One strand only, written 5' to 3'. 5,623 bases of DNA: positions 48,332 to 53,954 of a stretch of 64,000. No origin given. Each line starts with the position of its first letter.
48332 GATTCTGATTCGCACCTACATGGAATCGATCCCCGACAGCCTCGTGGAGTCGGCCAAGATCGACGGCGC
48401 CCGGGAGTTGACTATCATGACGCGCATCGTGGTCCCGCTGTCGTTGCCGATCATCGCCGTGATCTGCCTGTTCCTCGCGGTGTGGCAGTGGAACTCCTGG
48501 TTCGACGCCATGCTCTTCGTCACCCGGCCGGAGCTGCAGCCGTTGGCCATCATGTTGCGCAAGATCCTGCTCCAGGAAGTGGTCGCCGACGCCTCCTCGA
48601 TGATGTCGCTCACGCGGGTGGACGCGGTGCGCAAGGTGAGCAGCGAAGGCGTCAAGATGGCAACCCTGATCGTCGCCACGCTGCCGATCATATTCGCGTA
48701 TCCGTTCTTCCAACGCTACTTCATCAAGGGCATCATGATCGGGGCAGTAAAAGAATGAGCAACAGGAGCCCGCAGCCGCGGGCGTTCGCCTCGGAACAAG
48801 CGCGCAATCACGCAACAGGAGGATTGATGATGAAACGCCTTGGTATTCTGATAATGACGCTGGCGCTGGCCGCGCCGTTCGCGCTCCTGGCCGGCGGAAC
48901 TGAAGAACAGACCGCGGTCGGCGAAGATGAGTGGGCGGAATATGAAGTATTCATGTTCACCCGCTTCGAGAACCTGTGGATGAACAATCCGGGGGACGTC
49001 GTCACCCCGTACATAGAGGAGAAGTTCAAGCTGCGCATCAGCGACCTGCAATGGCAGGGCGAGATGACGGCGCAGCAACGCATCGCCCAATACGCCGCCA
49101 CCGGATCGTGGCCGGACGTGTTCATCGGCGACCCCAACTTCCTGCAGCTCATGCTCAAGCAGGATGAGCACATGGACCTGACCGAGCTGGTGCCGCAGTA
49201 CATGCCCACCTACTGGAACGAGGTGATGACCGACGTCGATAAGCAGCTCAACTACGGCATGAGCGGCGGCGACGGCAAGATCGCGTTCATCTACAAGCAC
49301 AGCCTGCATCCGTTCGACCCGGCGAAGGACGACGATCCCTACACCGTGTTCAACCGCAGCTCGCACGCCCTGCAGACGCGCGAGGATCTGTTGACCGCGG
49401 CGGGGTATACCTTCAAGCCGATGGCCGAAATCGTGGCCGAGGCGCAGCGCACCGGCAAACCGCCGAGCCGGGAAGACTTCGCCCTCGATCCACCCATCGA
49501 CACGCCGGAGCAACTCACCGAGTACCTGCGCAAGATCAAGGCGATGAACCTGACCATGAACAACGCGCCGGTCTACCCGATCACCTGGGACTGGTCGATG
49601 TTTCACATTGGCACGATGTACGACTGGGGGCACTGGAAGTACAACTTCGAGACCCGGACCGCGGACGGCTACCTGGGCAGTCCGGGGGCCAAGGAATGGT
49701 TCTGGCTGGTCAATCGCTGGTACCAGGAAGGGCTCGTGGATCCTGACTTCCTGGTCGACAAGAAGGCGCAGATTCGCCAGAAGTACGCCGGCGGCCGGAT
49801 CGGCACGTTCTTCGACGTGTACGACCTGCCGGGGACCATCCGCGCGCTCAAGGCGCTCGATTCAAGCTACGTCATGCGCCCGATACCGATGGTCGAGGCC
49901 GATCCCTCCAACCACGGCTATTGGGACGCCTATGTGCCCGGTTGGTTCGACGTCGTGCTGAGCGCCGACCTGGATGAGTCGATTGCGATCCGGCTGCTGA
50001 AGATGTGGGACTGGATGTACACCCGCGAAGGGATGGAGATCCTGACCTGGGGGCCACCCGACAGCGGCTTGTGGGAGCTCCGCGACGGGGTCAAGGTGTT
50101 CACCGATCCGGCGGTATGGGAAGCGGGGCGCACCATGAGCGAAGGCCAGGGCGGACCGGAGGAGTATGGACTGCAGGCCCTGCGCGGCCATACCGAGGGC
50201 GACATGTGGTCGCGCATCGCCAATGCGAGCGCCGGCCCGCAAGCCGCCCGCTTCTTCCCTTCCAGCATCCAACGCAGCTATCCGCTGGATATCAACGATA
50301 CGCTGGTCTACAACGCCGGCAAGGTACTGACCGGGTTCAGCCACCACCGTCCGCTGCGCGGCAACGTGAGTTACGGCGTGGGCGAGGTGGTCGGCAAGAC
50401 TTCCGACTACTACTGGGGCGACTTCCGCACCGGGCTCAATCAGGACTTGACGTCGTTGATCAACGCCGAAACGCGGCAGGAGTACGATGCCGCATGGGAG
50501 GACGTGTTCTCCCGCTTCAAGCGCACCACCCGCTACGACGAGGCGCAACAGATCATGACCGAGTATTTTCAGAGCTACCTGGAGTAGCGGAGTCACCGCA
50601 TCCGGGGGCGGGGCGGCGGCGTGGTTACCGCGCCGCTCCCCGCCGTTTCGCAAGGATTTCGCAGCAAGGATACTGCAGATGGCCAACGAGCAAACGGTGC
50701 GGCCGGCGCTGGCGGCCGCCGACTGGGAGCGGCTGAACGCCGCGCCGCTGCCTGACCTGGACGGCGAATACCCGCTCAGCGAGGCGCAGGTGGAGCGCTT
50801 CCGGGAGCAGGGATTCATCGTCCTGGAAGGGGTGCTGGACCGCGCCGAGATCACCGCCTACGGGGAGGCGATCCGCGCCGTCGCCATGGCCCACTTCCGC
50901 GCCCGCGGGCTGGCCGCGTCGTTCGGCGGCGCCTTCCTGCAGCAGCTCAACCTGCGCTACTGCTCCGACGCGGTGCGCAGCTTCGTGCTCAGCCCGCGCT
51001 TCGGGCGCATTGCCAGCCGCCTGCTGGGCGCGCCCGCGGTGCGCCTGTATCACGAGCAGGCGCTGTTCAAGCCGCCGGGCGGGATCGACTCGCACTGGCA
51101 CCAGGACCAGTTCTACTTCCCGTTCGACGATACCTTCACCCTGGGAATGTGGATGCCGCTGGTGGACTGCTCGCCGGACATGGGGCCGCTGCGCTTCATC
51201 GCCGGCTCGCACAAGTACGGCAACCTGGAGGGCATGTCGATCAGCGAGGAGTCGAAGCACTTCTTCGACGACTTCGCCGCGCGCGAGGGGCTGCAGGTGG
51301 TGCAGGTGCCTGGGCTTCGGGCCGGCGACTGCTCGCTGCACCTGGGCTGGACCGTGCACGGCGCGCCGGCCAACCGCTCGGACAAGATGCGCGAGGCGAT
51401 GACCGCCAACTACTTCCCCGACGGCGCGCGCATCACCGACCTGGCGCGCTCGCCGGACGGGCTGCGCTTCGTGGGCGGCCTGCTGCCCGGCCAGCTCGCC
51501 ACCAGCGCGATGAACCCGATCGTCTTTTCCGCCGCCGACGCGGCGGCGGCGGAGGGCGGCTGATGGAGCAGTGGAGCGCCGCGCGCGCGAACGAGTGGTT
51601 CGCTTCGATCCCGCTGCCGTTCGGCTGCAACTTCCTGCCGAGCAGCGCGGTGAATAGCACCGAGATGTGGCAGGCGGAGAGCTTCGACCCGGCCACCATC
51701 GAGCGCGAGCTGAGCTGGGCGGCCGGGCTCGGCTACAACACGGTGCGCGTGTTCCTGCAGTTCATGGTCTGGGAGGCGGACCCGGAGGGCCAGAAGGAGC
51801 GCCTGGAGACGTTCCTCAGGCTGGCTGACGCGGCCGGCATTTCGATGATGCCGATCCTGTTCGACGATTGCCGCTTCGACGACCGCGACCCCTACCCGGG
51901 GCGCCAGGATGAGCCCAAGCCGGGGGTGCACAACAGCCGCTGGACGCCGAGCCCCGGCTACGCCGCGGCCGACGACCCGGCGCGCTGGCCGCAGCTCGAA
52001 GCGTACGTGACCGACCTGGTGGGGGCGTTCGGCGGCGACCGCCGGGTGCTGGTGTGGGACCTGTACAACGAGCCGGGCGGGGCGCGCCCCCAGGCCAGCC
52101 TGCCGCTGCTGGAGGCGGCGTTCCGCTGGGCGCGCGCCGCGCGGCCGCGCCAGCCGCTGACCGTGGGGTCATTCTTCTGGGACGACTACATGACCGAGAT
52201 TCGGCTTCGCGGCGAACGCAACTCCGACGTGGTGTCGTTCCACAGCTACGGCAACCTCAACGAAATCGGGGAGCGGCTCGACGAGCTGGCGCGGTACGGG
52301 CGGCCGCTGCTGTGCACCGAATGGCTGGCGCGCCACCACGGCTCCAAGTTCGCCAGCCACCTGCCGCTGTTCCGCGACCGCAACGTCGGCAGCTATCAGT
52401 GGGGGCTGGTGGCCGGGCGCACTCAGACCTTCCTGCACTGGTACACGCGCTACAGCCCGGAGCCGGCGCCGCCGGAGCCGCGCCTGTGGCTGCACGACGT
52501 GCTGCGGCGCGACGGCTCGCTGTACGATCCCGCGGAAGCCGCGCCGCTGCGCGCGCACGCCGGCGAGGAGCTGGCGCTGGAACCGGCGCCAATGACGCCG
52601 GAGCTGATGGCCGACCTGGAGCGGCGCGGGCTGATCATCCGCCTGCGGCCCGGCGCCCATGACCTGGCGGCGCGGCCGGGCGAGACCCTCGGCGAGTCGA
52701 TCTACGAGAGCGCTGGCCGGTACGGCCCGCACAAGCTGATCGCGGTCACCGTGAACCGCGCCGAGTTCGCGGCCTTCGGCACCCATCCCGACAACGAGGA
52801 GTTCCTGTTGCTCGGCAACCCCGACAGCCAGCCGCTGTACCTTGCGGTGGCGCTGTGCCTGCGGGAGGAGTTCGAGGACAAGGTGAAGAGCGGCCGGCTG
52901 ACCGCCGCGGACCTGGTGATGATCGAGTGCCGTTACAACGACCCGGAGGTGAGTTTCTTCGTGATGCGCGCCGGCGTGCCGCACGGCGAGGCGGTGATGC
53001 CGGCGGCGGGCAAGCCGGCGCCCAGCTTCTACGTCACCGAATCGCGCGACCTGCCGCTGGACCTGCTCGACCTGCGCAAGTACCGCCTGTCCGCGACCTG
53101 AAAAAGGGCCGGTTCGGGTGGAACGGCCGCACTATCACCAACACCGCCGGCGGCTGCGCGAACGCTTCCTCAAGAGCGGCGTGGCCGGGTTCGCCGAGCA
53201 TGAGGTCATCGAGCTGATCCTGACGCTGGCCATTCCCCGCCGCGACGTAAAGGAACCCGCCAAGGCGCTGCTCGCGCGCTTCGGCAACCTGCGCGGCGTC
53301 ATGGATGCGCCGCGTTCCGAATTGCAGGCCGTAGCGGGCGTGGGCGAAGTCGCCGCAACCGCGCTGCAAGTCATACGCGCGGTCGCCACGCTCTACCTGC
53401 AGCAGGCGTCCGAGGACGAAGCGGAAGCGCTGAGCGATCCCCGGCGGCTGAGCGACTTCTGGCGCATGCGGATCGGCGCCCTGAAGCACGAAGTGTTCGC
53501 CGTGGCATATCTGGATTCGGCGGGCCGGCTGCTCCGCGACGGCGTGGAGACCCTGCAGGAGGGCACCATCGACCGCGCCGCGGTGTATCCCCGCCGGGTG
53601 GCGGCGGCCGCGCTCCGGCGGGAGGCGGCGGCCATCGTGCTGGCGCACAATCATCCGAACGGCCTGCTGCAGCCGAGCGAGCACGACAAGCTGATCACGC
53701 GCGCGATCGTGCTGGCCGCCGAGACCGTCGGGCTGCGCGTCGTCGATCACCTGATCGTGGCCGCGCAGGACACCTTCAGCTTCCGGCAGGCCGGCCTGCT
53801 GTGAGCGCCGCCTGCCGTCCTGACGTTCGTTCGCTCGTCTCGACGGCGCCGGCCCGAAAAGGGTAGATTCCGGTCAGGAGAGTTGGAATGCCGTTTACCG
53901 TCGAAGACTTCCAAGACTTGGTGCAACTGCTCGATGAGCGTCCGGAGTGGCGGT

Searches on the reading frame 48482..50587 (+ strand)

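Call 7: search_protein_families(library=pfam, proteins=[window:48482-50587:+], max_evalue=0.01)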
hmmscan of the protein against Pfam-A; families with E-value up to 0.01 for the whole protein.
window:48482-50587:+ (701 aa): 0 families

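Call 11: search_protein_families(library=pfam, proteins=[window:48482-50587:+], max_evalue=10)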
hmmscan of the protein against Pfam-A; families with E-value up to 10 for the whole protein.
window:48482-50587:+ (701 aa): 1 family
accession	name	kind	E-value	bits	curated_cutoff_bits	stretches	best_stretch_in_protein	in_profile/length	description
PF02630.20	SCO1-SenC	-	0.13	12.6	22.8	1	312-373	42-105/134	SCO1/SenC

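Call 39: search_protein_families(library=padloc, proteins=[window:48482-50587:+], max_evalue=0.001)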
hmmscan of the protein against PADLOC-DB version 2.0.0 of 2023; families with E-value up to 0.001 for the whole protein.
window:48482-50587:+ (701 aa): 0 families

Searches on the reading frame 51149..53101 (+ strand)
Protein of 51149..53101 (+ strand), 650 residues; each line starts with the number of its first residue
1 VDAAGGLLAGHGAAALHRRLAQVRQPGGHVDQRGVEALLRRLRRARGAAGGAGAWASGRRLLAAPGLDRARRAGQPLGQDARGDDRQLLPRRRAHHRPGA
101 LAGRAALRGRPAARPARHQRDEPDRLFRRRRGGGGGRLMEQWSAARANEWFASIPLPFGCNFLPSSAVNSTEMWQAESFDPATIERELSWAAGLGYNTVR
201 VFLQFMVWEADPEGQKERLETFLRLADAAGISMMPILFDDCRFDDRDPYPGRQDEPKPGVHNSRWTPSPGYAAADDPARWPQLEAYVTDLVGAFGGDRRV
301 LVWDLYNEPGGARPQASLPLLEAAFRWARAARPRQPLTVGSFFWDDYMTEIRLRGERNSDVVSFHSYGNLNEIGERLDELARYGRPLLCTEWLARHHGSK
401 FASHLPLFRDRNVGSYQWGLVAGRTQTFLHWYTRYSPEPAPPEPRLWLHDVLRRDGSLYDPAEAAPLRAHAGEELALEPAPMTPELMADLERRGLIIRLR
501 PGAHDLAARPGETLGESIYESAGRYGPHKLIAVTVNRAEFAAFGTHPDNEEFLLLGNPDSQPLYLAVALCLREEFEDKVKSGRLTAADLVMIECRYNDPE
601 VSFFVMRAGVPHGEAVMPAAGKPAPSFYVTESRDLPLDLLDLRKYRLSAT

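Call 7: search_protein_families(library=pfam, proteins=[window:51149-53101:+], max_evalue=0.01)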
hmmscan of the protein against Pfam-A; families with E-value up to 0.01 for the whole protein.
window:51149-53101:+ (650 aa): 1 family
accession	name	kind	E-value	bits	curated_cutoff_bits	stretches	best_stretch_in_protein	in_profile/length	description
PF00150.24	Cellulase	-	1.9e-06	28.1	23.5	1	194-375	33-219/272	Cellulase (glycosyl hydrolase family 5)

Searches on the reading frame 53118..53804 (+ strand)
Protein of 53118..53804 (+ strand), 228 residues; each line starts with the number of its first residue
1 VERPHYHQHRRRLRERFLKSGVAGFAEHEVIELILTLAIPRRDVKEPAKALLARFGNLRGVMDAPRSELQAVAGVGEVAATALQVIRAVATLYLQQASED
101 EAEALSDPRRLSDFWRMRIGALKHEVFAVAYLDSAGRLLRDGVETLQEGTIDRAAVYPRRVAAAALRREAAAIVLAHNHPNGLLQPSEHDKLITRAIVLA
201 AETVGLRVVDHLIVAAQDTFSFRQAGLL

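Call 7: search_protein_families(library=pfam, proteins=[window:53118-53804:+], max_evalue=0.01)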
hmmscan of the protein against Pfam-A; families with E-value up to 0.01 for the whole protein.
window:53118-53804:+ (228 aa): 4 families
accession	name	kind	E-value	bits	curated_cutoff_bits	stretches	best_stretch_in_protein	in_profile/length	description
PF04002.20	RadC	-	1.5e-34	118.9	22.1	1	106-226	2-120/121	RadC-like JAB domain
PF20582.4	UPF0758_N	-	3.9e-08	33.7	27.1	1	10-80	7-76/77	UPF0758 N-terminal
PF12826.13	HHH_2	-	3.2e-05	24.5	27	1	46-83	14-51/64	Helix-hairpin-helix motif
PF14464.11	Prok-JAB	-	0.0045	17.3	25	1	159-198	55-94/114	Prokaryotic homologs of the JAB domain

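Call 39: search_protein_families(library=padloc, proteins=[window:53118-53804:+], max_evalue=0.001)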
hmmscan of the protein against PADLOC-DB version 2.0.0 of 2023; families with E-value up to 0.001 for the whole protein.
window:53118-53804:+ (228 aa): 0 families

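Call 71: list_cluster_members(proteins=[window:53118-53804:+, window:44757-46706:-, window:59593-62364:+])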
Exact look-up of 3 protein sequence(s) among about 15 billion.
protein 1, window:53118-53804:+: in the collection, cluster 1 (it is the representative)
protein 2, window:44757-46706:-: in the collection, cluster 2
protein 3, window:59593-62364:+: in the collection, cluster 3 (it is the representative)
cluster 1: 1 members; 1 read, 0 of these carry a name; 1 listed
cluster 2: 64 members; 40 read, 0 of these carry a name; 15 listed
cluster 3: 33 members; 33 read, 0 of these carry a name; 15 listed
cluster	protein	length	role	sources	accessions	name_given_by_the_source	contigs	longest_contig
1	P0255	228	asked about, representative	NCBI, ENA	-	-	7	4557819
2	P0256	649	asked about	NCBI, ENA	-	-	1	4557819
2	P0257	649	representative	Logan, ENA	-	-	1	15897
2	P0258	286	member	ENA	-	-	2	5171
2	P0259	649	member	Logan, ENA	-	-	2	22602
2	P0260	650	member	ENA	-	-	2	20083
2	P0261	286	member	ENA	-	-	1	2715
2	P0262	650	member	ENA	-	-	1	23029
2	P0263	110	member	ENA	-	-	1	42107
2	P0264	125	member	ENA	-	-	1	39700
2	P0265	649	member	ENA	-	-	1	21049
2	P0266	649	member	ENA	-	-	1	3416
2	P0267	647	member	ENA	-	-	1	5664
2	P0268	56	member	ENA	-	-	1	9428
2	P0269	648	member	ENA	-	-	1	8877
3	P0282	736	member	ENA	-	-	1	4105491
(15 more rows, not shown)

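Call 72: find_encoding_contigs(protein=P0282, flank=9000, max_places=2)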
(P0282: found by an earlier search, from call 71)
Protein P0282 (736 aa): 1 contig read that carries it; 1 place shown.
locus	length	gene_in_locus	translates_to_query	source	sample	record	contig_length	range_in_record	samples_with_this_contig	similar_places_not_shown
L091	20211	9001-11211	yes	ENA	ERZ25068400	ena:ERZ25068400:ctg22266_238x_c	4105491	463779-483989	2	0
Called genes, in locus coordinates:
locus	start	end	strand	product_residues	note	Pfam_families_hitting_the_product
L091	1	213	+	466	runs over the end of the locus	PF01547:SBP_bac_1, PF13416:SBP_bac_8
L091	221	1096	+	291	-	PF00528:BPD_transp_1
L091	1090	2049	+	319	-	PF00528:BPD_transp_1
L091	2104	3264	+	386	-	PF13239:2TM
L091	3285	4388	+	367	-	PF13175:AAA_15 (weak), PF13476:AAA_23 (weak), PF13304:AAA_21, PF13175:AAA_15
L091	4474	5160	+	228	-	PF20582:UPF0758_N (weak), PF04002:RadC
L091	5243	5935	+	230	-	-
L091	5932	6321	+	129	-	PF21247:Fic-like_C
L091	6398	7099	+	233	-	PF01555:N6_N4_Mtase (weak)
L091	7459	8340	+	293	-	-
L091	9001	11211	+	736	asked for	-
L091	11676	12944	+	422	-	-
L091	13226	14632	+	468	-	-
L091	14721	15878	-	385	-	PF13173:AAA_14, PF13635:DUF4143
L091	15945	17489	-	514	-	PF09820:AAA-ATPase_like, PF08011:PDDEXK_9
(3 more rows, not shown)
